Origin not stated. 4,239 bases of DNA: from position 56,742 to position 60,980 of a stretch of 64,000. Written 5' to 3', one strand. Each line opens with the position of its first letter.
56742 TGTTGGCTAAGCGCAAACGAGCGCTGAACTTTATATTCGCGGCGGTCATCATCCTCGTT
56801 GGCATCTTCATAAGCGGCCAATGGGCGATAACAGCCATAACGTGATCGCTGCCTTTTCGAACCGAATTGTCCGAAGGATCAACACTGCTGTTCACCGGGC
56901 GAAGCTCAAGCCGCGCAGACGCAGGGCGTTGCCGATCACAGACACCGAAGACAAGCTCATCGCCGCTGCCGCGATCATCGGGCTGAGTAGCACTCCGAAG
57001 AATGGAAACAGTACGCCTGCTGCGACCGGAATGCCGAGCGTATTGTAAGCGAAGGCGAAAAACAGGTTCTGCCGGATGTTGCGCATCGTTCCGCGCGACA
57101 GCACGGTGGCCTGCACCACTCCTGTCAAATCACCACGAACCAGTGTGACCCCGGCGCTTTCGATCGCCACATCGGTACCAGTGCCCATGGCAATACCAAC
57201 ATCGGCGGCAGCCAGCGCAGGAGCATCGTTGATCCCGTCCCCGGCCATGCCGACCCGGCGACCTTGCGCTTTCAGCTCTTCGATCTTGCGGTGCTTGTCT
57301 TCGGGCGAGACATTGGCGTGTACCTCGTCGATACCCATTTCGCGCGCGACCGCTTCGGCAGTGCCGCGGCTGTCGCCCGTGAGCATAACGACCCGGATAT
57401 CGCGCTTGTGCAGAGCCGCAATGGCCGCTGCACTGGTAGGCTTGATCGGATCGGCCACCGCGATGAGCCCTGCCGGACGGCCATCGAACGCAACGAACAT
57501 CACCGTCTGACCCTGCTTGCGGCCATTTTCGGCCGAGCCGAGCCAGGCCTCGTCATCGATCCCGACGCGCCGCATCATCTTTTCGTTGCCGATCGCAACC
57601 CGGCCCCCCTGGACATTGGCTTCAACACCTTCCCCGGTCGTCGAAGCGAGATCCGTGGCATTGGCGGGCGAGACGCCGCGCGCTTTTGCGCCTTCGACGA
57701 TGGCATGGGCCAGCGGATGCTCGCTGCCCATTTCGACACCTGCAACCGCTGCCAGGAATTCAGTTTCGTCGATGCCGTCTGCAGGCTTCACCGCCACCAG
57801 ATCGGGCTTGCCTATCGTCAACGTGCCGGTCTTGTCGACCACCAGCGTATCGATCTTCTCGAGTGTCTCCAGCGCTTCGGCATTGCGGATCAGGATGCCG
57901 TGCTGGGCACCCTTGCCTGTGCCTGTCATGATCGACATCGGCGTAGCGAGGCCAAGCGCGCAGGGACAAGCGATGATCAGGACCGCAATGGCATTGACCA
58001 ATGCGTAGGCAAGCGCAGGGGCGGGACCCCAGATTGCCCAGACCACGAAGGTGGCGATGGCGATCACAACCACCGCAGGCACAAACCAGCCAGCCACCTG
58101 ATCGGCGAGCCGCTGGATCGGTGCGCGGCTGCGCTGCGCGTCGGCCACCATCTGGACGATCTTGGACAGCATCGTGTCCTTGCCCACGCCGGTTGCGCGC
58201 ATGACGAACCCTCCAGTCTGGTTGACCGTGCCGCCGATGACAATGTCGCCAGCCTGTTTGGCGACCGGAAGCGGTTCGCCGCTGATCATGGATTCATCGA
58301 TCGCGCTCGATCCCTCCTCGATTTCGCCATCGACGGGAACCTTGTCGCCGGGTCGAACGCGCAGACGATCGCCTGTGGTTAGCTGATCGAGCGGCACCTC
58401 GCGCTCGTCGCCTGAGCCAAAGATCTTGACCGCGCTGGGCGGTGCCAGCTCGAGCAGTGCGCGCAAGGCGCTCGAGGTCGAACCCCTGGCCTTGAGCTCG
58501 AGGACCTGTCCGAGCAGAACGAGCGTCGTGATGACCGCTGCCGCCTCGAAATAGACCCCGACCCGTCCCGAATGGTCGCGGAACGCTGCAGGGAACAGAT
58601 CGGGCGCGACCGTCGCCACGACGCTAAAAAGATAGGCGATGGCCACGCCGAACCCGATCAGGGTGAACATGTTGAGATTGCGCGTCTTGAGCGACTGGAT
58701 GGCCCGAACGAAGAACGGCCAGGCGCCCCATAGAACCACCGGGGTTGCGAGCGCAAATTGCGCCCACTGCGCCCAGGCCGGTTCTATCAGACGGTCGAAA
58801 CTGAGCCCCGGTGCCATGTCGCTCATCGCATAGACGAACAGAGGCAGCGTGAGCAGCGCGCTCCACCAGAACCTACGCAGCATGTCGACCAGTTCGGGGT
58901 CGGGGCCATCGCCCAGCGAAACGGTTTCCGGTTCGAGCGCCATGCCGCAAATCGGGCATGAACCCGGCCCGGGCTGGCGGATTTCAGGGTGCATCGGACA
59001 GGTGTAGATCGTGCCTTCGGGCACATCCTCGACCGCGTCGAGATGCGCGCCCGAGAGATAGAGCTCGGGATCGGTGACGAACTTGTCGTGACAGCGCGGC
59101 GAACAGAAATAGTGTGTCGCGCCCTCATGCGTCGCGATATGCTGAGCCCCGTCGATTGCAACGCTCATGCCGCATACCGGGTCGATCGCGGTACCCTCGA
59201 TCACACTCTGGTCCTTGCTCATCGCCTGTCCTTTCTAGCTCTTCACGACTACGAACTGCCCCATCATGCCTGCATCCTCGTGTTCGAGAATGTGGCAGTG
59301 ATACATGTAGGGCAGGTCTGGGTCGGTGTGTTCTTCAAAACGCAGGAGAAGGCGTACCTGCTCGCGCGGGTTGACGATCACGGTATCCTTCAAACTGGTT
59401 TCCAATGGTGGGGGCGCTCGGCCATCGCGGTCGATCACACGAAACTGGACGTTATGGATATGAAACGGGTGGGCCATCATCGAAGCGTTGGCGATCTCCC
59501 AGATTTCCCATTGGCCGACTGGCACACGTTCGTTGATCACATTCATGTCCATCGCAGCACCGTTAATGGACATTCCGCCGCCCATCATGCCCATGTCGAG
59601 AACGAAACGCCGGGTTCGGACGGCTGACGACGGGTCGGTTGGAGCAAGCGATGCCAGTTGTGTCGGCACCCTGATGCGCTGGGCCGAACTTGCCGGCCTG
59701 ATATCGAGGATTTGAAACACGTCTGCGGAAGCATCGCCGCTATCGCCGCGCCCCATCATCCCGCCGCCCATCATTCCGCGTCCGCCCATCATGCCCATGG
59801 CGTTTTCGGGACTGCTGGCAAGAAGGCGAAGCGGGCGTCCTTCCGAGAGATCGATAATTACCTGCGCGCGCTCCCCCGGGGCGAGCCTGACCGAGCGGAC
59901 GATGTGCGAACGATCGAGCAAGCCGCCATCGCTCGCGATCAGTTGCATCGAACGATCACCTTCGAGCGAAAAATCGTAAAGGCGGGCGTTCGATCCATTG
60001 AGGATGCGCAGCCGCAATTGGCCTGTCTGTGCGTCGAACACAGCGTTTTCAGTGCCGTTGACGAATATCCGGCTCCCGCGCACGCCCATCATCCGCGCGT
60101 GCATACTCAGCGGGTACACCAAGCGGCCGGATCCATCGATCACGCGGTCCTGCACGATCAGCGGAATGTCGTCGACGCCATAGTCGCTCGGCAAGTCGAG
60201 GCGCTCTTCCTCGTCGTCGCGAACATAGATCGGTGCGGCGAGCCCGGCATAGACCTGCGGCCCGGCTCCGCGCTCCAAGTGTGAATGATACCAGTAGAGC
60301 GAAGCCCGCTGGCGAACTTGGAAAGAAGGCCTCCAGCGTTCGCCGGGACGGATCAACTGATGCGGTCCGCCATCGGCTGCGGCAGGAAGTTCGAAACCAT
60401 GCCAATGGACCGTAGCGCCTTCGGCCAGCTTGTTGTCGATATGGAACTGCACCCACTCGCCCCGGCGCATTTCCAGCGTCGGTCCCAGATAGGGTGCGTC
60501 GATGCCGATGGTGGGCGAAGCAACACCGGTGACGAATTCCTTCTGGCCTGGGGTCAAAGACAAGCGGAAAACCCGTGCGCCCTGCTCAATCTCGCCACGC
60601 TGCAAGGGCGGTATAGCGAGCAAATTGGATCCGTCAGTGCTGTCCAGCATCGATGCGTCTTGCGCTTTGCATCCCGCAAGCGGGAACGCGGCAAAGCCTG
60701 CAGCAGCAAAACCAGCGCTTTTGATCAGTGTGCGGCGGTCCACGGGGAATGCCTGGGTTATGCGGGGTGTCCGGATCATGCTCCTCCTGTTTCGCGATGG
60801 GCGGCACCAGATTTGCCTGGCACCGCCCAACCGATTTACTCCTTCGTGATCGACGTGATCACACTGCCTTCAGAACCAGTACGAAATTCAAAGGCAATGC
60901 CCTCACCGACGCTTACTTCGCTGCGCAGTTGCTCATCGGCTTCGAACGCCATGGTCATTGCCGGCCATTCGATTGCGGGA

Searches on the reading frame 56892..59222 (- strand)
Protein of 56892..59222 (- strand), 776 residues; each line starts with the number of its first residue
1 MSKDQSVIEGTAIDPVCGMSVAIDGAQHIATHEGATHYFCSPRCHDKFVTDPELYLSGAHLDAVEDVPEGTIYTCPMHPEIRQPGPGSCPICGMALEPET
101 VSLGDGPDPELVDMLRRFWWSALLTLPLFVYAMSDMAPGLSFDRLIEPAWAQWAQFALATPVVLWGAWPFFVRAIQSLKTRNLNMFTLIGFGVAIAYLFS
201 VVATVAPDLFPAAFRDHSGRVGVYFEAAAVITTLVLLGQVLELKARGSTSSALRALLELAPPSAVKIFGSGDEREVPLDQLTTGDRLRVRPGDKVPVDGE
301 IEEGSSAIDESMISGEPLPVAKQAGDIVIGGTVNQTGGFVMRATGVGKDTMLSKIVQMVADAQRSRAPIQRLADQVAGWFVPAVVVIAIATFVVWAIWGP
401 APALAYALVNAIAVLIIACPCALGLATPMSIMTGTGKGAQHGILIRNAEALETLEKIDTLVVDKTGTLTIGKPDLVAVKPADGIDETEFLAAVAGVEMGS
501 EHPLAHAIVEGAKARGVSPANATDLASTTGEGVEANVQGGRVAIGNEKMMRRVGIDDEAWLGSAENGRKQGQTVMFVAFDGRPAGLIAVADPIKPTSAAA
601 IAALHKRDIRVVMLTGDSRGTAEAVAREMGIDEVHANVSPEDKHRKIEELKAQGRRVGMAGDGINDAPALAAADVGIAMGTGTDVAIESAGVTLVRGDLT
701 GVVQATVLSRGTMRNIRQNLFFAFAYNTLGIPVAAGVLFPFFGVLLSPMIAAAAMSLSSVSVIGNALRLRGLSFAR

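Call 25: search_protein_families(library=pfam, proteins=[window:56892-59222:-], max_evalue=0.001)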
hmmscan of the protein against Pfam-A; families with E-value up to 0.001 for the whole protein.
window:56892-59222:- (776 aa): 6 families
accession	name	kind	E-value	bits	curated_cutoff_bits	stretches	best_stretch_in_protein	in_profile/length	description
PF00122.25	E1-E2_ATPase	-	2.5e-56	190.5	28.1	1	259-441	2-181/181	E1-E2 ATPase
PF00702.32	Hydrolase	-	2.4e-35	123.1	26.4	1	457-674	1-191/191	haloacid dehalogenase-like hydrolase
PF19335.5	HMBD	-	2e-13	50.5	23.6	1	73-99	2-28/28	Heavy metal binding domain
PF04945.19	YHS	-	1.1e-10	41.8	30.3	1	13-57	2-45/47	YHS domain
PF08282.18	Hydrolase_3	-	6.7e-06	26.5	20.9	0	648-704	197-253/255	haloacid dehalogenase-like hydrolase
PF12710.13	HAD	-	1.7e-05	25.8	27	1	591-670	74-188/189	haloacid dehalogenase-like hydrolase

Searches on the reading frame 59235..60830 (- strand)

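Call 25: search_protein_families(library=pfam, proteins=[window:59235-60830:-], max_evalue=0.001)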
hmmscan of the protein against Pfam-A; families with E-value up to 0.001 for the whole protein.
window:59235-60830:- (531 aa): 3 families
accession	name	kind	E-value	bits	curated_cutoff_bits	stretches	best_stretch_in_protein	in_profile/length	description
PF07731.20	Cu-oxidase_2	-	1.3e-28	99.9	20.4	1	419-529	20-134/137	Multicopper oxidase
PF07732.21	Cu-oxidase_3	-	4.1e-27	95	21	1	97-207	7-118/119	Multicopper oxidase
PF00394.28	Cu-oxidase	-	1.5e-07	32.1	21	1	221-328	31-122/157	Multicopper oxidase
